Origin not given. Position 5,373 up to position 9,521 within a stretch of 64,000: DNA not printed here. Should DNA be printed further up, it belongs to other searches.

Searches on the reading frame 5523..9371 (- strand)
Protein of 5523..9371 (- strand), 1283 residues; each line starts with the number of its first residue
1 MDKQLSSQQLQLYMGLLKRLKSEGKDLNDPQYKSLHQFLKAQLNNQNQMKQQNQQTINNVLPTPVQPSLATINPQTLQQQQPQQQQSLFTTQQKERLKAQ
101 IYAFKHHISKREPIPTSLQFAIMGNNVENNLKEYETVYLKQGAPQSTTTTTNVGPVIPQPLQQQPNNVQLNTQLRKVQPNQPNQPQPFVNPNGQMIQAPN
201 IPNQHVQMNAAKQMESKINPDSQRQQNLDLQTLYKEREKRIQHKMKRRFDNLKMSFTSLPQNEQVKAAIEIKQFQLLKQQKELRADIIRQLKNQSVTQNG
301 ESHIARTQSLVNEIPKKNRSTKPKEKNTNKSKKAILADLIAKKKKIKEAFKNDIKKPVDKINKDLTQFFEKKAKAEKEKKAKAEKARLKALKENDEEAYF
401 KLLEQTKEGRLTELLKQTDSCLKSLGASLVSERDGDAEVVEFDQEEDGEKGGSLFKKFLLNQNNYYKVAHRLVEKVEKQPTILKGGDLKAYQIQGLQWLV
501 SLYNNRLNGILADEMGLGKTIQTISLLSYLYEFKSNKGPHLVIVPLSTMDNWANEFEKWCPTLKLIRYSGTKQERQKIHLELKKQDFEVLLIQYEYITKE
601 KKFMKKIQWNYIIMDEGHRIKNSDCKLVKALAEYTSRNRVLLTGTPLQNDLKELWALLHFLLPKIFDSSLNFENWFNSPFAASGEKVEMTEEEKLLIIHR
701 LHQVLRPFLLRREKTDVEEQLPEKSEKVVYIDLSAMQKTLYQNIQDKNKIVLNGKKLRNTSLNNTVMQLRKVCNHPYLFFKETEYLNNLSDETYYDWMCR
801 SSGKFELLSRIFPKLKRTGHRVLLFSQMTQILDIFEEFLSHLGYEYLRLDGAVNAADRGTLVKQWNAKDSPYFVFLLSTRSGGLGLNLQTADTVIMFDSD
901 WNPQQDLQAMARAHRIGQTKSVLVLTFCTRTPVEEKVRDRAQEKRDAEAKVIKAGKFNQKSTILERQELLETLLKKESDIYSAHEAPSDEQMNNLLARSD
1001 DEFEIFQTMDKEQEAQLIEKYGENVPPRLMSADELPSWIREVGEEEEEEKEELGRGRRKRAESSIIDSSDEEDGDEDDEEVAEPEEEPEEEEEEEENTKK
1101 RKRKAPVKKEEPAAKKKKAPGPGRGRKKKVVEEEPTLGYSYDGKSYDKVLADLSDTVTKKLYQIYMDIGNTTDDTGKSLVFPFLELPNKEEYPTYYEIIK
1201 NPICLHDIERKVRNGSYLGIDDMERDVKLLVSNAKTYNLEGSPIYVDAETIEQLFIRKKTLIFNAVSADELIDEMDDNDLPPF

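Call 37: search_protein_families(library=pfam, proteins=[window:5523-9371:-], max_evalue=0.00001)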
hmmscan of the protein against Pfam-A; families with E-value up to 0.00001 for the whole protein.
window:5523-9371:- (1283 aa): 6 families
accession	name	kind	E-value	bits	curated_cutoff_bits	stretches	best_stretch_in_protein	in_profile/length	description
PF00176.29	SNF2-rel_dom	-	2.6e-95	319.3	24.9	1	491-778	1-290/290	SNF2-related domain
PF00271.37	Helicase_C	-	1.3e-24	87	23.5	1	804-917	2-110/110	Helicase conserved C-terminal domain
PF00439.30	Bromodomain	-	8.1e-21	74.2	21.7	1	1179-1249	13-83/84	Bromodomain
PF04851.21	ResIII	-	2e-12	47.8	22.5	1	488-646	4-162/164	Type III restriction enzyme, res subunit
PF08880.16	QLQ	-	4.5e-09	36.2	23.8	1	89-122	2-34/35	QLQ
PF14619.11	SnAC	-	7.1e-07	30.1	27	1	1013-1064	5-61/72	Snf2-ATP coupling, chromatin remodelling complex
